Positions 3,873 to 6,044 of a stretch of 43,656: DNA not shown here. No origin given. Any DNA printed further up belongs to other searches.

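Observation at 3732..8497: Six-gene nuclease/helicase/MazG/membrane operon: candidate undescribed defence system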

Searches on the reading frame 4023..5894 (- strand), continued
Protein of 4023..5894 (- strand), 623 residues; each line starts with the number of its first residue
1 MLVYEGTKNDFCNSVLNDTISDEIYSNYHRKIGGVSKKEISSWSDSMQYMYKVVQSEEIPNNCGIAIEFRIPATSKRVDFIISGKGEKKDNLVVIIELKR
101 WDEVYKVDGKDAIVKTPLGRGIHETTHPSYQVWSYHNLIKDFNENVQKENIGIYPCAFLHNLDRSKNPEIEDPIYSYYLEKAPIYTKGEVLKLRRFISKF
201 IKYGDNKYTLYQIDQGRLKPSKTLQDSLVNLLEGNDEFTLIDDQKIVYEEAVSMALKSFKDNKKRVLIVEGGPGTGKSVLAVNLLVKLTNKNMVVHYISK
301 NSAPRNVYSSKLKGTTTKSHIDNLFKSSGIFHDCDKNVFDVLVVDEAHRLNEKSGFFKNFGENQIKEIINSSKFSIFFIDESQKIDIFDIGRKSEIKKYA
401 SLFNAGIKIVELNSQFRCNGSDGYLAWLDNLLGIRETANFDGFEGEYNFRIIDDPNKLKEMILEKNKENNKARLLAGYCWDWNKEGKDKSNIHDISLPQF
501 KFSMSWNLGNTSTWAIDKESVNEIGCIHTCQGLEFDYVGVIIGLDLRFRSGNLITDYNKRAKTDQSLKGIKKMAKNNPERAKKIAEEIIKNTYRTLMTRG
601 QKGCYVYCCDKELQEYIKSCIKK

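Call 10: find_homologous_proteins(query=window:4023-5894:-)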
Query window:4023-5894:- (623 aa): 8000 proteins with E <= 0.001 among 8000 candidates; the best 120 are listed.
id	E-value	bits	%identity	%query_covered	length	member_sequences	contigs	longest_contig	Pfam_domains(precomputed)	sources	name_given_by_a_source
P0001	0.0e+0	1422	100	100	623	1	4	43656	PF13401.13,PF09848.16,PF04851.22,PF20720.4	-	-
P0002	0.0e+0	1236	84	100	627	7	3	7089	PF07088.17,PF13401.13,PF09848.16,PF04851.22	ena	-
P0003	0.0e+0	1222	84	100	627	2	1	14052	PF13401.13,PF09848.16,PF04851.22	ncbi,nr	ncbi:DUF2075 domain-containing protein [Candidatus Woesearchaeota archaeon]|nr:DUF2075 domain-contai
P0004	0.0e+0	1212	83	99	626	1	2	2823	PF13401.13,PF09848.16,PF04851.22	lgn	-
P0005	0.0e+0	1212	84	100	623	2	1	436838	PF09848.16,PF04851.22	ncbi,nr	ncbi:DUF2075 domain-containing protein [Candidatus Woesearchaeota archaeon]|nr:DUF2075 domain-contai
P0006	0.0e+0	1188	82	99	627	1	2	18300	PF13401.13,PF09848.16,PF04851.22,PF20720.4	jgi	jgi:uncharacterized protein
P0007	0.0e+0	1157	78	100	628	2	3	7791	PF13401.13,PF09848.16,PF04851.22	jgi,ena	-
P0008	0.0e+0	1130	79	100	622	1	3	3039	PF13401.13,PF09848.16,PF04851.22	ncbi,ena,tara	tara:strand:+ start:596 stop:2464 length:1869 start_codon:yes stop_codon:yes gene_type:complete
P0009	0.0e+0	1123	77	99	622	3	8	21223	PF13401.13,PF09848.16,PF04851.22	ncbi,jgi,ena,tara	tara:strand:+ start:7947 stop:9815 length:1869 start_codon:yes stop_codon:yes gene_type:complete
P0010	0.0e+0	1111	77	100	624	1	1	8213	PF09848.16,PF04851.22,PF20720.4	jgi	jgi:uncharacterized protein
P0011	0.0e+0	1099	76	99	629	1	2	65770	PF09848.16,PF04851.22,PF20720.4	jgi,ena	-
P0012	0.0e+0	1085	75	100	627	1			PF24883.3,PF13401.13,PF09848.16,PF04851.22,PF20720.4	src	-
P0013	0.0e+0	1068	74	99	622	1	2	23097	PF13401.13,PF09848.16,PF04851.22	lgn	-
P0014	0.0e+0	1065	73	100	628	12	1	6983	PF09848.16,PF04851.22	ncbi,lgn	-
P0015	0.0e+0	1026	72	100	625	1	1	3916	PF24883.3,PF13401.13,PF09848.16,PF04851.22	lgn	-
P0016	0.0e+0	1023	71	100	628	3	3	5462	PF24883.3,PF09848.16,PF04851.22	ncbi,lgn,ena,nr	ncbi:DUF2075 domain-containing protein [Candidatus Woesearchaeota archaeon]|nr:DUF2075 domain-contai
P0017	0.0e+0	1014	76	92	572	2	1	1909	PF09848.16,PF04851.22,PF20720.4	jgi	jgi:hypothetical protein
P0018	0.0e+0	1012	70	99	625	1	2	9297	PF09848.16,PF04851.22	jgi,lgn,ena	-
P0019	1.3e-298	1010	71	99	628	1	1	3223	PF24883.3,PF09848.16,PF04851.22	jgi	jgi:uncharacterized protein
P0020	7.9e-292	987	69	100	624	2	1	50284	PF24883.3,PF09848.16,PF04851.22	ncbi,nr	ncbi:DUF2075 domain-containing protein [Candidatus Micrarchaeota archaeon]|nr:DUF2075 domain-contain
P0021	1.5e-290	983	69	100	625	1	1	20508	PF09848.16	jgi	jgi:uncharacterized protein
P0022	1.6e-290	983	68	99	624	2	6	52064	PF13401.13,PF09848.16,PF04851.22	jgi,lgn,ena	-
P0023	2.0e-288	976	69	99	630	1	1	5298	PF13401.13,PF09848.16,PF04851.22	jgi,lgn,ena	-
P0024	4.0e-288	975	66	100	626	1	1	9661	PF13401.13,PF09848.16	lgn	-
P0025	1.1e-287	974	67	100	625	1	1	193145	PF13401.13,PF09848.16,PF04851.22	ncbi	-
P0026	7.0e-282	955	66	100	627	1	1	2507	PF13401.13,PF09848.16,PF04851.22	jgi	jgi:DUF2075 family protein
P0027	3.4e-281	952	64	100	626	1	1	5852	PF13401.13,PF09848.16,PF04851.22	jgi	-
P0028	4.8e-279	945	64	100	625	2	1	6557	PF13401.13,PF09848.16,PF04851.22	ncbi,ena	-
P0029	1.9e-276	937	63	99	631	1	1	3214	PF13401.13,PF09848.16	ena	-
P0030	3.0e-276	936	66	100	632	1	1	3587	PF13401.13,PF09848.16,PF04851.22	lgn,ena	-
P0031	1.9e-274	930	64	99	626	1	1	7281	PF13401.13,PF09848.16,PF04851.22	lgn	-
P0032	1.2e-272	924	63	99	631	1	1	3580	PF13401.13,PF09848.16,PF04851.22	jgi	jgi:DUF2075 family protein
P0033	3.8e-270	916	64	99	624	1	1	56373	PF13401.13,PF09848.16,PF04851.22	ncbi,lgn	-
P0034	1.5e-269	914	63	100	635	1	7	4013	PF13401.13,PF09848.16,PF04851.22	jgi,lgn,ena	-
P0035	4.1e-269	912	64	100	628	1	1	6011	PF13401.13,PF09848.16,PF04851.22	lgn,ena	-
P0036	3.9e-268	909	63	100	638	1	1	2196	PF13401.13,PF09848.16,PF04851.22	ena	-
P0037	2.1e-266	903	64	96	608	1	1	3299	PF13401.13,PF09848.16,PF04851.22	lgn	-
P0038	2.3e-266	903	64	100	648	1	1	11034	PF13401.13,PF09848.16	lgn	-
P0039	8.8e-266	901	64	99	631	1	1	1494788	PF09848.16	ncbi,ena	-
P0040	9.1e-265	898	63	100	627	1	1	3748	PF13401.13,PF09848.16,PF04851.22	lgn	-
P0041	2.0e-264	897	63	100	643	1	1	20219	PF09848.16,PF04851.22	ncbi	-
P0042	3.3e-264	896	62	99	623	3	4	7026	PF13401.13,PF09848.16,PF04851.22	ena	-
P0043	3.7e-264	896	62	100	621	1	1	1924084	PF13401.13,PF09848.16,PF04851.22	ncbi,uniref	ncbi:DNA/RNA helicase domain-containing protein [Methanobrevibacter sp. DSM 116169]|uniref:DNA/RNA h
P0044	3.4e-263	893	62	100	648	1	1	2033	PF13401.13,PF09848.16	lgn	-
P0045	8.8e-262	888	62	99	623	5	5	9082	PF13401.13,PF09848.16,PF04851.22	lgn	-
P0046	1.4e-261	888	61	100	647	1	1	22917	PF13401.13,PF09848.16,PF04851.22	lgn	-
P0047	2.0e-261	887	62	100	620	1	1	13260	PF13401.13,PF09848.16,PF04851.22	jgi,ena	-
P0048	2.2e-261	887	63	100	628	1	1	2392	PF13401.13,PF09848.16,PF04851.22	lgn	-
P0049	2.3e-261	887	63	99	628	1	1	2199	PF13401.13,PF09848.16,PF04851.22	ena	-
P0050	2.7e-261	887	60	100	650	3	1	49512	PF13401.13,PF09848.16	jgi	-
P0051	2.8e-261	887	60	100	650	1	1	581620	PF13401.13,PF09848.16,PF04851.22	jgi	jgi:uncharacterized protein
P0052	3.2e-261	886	63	100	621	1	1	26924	PF13401.13,PF09848.16,PF04851.22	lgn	-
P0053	3.3e-261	886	60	99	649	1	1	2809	PF13401.13,PF09848.16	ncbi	ncbi:MAG: DUF2075 domain-containing protein [Mesobacillus sp.]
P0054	3.8e-261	886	61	100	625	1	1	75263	PF09848.16,PF04851.22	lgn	-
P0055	4.5e-261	886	62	100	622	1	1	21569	PF13401.13,PF09848.16,PF04851.22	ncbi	-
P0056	5.2e-261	886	60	100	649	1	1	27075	PF13401.13,PF09848.16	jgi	jgi:uncharacterized protein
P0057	7.3e-261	885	60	99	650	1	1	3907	PF13401.13,PF09848.16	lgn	-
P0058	8.0e-261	885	60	100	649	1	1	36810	PF13401.13,PF09848.16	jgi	jgi:uncharacterized protein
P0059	8.8e-261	885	63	99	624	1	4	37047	PF13401.13,PF09848.16,PF04851.22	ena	-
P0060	1.1e-260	885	61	100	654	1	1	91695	PF13401.13,PF09848.16,PF04851.22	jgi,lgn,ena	-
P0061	1.5e-260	884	61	100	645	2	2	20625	PF13401.13,PF09848.16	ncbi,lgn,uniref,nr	ncbi:DUF2075 domain-containing protein [Ureibacillus terrenus]|uniref:DUF2075 domain-containing prot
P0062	1.6e-260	884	61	99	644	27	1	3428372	PF13604.13,PF13401.13,PF09848.16,PF04851.22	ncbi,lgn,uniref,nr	ncbi:DUF2075 domain-containing protein [Parageobacillus toebii]|uniref:DUF2075 domain-containing pro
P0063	1.8e-260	884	60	99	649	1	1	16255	PF13401.13,PF09848.16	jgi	jgi:uncharacterized protein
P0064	2.4e-260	883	60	99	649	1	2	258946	PF13401.13,PF09848.16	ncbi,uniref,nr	ncbi:DUF2075 domain-containing protein [Bacillus sp. ISL-35]|uniref:DUF2075 domain-containing protei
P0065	3.2e-260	883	62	100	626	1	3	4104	PF09848.16,PF04851.22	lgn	-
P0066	3.7e-260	883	61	100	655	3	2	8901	PF13401.13,PF09848.16,PF04851.22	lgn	-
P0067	4.3e-260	883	61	100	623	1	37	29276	PF09848.16,PF04851.22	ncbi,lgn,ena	-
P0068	4.4e-260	883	61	100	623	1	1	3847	PF09848.16,PF04851.22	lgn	-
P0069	5.1e-260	882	60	100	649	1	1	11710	PF13401.13,PF09848.16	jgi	jgi:uncharacterized protein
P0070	5.3e-260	882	62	100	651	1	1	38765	PF24883.3,PF13245.13,PF13401.13,PF09848.16,PF04851.22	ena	-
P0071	6.0e-260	882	61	100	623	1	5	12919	PF09848.16,PF04851.22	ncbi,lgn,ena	-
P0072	6.2e-260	882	61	100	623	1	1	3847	PF09848.16,PF04851.22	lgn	-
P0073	7.2e-260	882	61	100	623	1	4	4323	PF09848.16,PF04851.22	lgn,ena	-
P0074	7.5e-260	882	60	99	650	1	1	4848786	PF13401.13,PF09848.16,PF04851.22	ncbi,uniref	ncbi:DNA/RNA helicase domain-containing protein [Heyndrickxia sp. MSNUG]|uniref:DNA/RNA helicase dom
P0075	7.6e-260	882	61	100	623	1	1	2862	PF09848.16,PF04851.22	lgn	-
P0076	9.6e-260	881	61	100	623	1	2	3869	PF09848.16,PF04851.22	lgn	-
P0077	9.8e-260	881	62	100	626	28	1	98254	PF13245.13,PF13401.13,PF09848.16,PF04851.22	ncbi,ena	-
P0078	1.1e-259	881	60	100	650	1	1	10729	PF13401.13,PF09848.16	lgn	-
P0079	1.3e-259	881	62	100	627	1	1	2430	PF13401.13,PF09848.16,PF04851.22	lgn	-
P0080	1.5e-259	881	61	100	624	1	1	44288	PF09848.16,PF04851.22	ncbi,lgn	-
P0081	1.7e-259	881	61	100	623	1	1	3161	PF09848.16,PF04851.22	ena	-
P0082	1.8e-259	881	61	100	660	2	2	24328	PF13401.13,PF09848.16,PF04851.22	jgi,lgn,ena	jgi:DUF2075 family protein/DNA replication protein DnaC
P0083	2.0e-259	880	60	100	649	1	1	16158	PF13401.13,PF09848.16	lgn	-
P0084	2.0e-259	880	59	100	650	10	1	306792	PF13401.13,PF09848.16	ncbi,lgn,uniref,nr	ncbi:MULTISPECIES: DUF2075 domain-containing protein [unclassified Mesobacillus]|uniref:DUF2075 doma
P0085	2.2e-259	880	61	100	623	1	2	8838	PF09848.16,PF04851.22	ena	-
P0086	2.4e-259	880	61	100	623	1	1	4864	PF09848.16,PF04851.22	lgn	-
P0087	2.4e-259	880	60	99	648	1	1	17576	PF13401.13,PF09848.16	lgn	-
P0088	3.1e-259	880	61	100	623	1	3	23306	PF09848.16,PF04851.22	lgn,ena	-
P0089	3.4e-259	880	61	99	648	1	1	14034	PF13401.13,PF09848.16,PF04851.22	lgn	-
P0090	3.6e-259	880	63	99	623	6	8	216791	PF13245.13,PF13401.13,PF09848.16,PF04851.22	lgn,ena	-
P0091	4.5e-259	879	62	99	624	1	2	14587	PF09848.16,PF04851.22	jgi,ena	-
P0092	6.2e-259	879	62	100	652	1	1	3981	PF24883.3,PF13401.13,PF09848.16,PF04851.22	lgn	-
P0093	8.8e-259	878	62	100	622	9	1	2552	PF13401.13,PF09848.16,PF04851.22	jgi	-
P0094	1.0e-258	878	61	100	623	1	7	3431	PF09848.16,PF04851.22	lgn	-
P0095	1.2e-258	878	60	100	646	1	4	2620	PF13604.13,PF13401.13,PF09848.16,PF04851.22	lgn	-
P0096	1.2e-258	878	60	100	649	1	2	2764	PF13604.13,PF13401.13,PF09848.16,PF04851.22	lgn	-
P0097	1.4e-258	878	61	99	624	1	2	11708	PF13604.13,PF13245.13,PF13401.13,PF09848.16,PF04851.22,PF20720.4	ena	-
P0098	1.8e-258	877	60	99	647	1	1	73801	PF24883.3,PF13401.13,PF09848.16,PF04851.22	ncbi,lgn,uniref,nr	ncbi:DUF2075 domain-containing protein [Neobacillus niacini]|uniref:DUF2075 domain-containing protei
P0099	2.1e-258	877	60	100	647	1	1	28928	PF09848.16,PF04851.22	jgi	jgi:uncharacterized protein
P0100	2.4e-258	877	61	99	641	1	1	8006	PF13401.13,PF09848.16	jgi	jgi:DUF2075 family protein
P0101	3.2e-258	876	60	100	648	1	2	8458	PF13604.13,PF13401.13,PF09848.16,PF04851.22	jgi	jgi:DUF2075 family protein/DNA replication protein DnaC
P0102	3.2e-258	876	60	100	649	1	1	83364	PF13604.13,PF13401.13,PF09848.16,PF04851.22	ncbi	ncbi:DNA/RNA helicase domain-containing protein [Thermolongibacillus altinsuensis]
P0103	3.3e-258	876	60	99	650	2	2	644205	PF13401.13,PF09848.16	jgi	jgi:uncharacterized protein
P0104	3.5e-258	876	60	100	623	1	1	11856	PF09848.16,PF04851.22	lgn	-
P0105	4.0e-258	876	60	100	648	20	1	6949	PF09848.16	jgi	jgi:uncharacterized protein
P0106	4.6e-258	876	60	100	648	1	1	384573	PF13604.13,PF13401.13,PF09848.16,PF04851.22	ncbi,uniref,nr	ncbi:DUF2075 domain-containing protein [Thermolongibacillus altinsuensis]|uniref:DUF2075 domain-cont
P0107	5.5e-258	876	60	99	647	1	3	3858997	PF13401.13,PF09848.16,PF04851.22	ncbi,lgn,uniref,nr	ncbi:DEAD-like helicase domain fused to uncharacterized conserved domain protein [Alkalihalophilus p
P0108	6.1e-258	876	59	99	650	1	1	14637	PF13401.13,PF09848.16,PF04851.22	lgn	-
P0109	7.3e-258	875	62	100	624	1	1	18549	PF13401.13,PF09848.16,PF04851.22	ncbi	-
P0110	7.3e-258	875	60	99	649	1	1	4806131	PF13401.13,PF09848.16,PF04851.22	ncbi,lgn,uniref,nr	ncbi:DUF2075 domain-containing protein [Mesobacillus sp. S13]|uniref:DUF2075 domain-containing prote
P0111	7.3e-258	875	60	100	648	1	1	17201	PF13401.13,PF09848.16,PF04851.22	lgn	-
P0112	9.2e-258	875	62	99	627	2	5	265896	PF09848.16,PF04851.22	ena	-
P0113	1.0e-257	875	59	100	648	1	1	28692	PF13401.13,PF09848.16,PF04851.22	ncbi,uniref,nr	ncbi:DUF2075 domain-containing protein [Bacillus alveayuensis]|uniref:DUF2075 domain-containing prot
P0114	1.0e-257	875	60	99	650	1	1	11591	PF13401.13,PF09848.16,PF04851.22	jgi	jgi:uncharacterized protein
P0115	1.0e-257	875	59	100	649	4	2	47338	PF13604.13,PF13401.13,PF09848.16,PF04851.22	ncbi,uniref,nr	ncbi:DUF2075 domain-containing protein [Bacillus thermotolerans]|uniref:DUF2075 domain-containing pr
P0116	1.2e-257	874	60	99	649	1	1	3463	PF13604.13,PF24883.3,PF13245.13,PF13401.13,PF09848.16,PF04851.22,PF20720.4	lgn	-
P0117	1.3e-257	874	62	99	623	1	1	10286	PF13401.13,PF09848.16,PF04851.22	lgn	-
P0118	1.3e-257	874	60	100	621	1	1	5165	PF13401.13,PF09848.16,PF04851.22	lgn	-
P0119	1.4e-257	874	63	100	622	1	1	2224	PF13401.13,PF09848.16,PF04851.22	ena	-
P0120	1.6e-257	874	62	99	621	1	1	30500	PF13401.13,PF09848.16,PF04851.22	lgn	-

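Call 12: find_related_loci(query=A1, collection=genome_contigs, flank=10000)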
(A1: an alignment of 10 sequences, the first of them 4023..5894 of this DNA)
Query A1 (623 aa) in genome_contigs; peptide patterns used: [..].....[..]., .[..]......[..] (x = any residue, [..] = any of these).
600 stretches matched a pattern (row limit reached: there are more); 590 encode a relative of the query (tblastn E <= 1e-3); the best 80 are kept; 80 distinct loci.
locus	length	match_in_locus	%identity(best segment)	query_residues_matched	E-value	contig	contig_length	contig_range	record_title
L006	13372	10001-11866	84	1-622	0e+0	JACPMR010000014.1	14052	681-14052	MAG: Candidatus Woesearchaeota archaeon isolate NC_groundwater_554_Ag_S-0.1um_37_18 S35_SO-1_scaffold_249684, whole geno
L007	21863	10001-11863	77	1-621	0e+0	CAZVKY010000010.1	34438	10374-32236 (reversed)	MAG TPA_asm: uncultured Thermoplasmatales archaeon isolate SRP141376_co2_74 genome assembly, contig: NODE_2760_length_34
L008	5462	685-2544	71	1-621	0e+0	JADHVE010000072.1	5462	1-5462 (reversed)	MAG: Candidatus Woesearchaeota archaeon isolate BS150m-G64 BS-150m-C14685, whole genome shotgun sequence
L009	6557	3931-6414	64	1-622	0e+0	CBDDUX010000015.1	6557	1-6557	MAG: Thermoplasmatota archaeon isolate Protein_d157_A_EX4484-6 genome assembly, contig: E3_1_d157_spades_c_000000002398,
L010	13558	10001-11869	61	1-623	0e+0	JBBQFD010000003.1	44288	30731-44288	MAG: Bacilli bacterium isolate Co_metawrap_1053 Cmw_1053_k141_26793460_length_44288_cov_10.0000, whole genome shotgun se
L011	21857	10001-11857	61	1-618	0e+0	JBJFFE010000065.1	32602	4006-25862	MAG: Clostridia bacterium isolate SARD16_bin.041 NODE_629_length_32602_cov_11.385965, whole genome shotgun sequence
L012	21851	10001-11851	60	1-618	0e+0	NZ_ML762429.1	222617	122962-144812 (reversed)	Gracilibacillus oryzae strain TD8 scaffold6, whole genome shotgun sequence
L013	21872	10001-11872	58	1-623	0e+0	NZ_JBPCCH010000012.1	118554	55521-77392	Robertmurraya sp. P23 P23_scaffold12, whole genome shotgun sequence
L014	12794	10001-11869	60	1-623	0e+0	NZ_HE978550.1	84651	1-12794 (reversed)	Brevibacillus massiliensis strain phR, whole genome shotgun sequence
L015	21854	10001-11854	60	1-618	0e+0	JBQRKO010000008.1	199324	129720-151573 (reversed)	Niallia sp. 01092 8, whole genome shotgun sequence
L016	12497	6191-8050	61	1-619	0e+0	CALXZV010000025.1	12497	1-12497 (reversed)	MAG: uncultured Clostridia bacterium isolate BRZ_EL__bin65 genome assembly, contig: BRZ_EL__NODE_4871_length_12497_cov_5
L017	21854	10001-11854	61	1-617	0e+0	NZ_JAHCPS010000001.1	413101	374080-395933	Macrococcoides caseolyticum strain Ani-LG-066 Ani-LG-066_00001, whole genome shotgun sequence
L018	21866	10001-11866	61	1-621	0e+0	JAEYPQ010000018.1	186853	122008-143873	MAG: Bacillota bacterium isolate OH_CBB_1 k127_1213063, whole genome shotgun sequence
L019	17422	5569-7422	59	1-618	0e+0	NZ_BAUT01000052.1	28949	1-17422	Halalkalibacter wakoensis JCM 9140, whole genome shotgun sequence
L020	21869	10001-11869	60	1-622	0e+0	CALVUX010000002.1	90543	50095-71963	MAG: uncultured Bacilli bacterium isolate BRZ_EC__bin54 genome assembly, contig: BRZ_EC__NODE_494_length_90543_cov_21.05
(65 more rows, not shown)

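Call 38: find_related_loci(query=window:4023-5894:-, collection=metagenome_contigs, flank=10000)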
Query window:4023-5894:- (623 aa) in metagenome_contigs; peptide patterns used: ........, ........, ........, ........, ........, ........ (x = any residue, [..] = any of these).
144 stretches matched a pattern; 19 encode a relative of the query (tblastn E <= 1e-3); 18 distinct loci.
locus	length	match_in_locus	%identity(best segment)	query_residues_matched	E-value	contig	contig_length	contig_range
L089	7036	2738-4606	84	1-623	0e+0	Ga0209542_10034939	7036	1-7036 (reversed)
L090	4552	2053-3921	78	1-623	0e+0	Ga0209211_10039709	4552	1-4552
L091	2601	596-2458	79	1-623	0e+0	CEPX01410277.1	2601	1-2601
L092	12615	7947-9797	77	1-619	0e+0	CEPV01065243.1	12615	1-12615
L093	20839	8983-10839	78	1-622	0e+0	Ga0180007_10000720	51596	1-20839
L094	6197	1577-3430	76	1-618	0e+0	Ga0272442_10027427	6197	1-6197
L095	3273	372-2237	74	1-622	0e+0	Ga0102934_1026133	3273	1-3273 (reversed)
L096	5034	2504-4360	74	1-619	0e+0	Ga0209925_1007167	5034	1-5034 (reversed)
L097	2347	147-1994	69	1-616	0e+0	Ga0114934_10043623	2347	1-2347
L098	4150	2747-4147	85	1-467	0e+0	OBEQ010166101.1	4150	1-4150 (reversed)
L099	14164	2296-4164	85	1-623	0e+0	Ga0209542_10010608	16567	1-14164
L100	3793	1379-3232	58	1-618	0e+0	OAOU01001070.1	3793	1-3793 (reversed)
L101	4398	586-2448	58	2-623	0e+0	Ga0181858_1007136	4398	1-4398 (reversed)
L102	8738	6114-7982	59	1-623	0e+0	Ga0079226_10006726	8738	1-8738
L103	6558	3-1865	58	1-623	0e+0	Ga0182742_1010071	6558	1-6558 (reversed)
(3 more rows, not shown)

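Call 42: search_solved_structures(query=window:4023-5894:-, max_evalue=0.01)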
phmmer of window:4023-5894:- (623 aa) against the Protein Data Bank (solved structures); distinct sequences matched with E-value up to 0.01: 0.
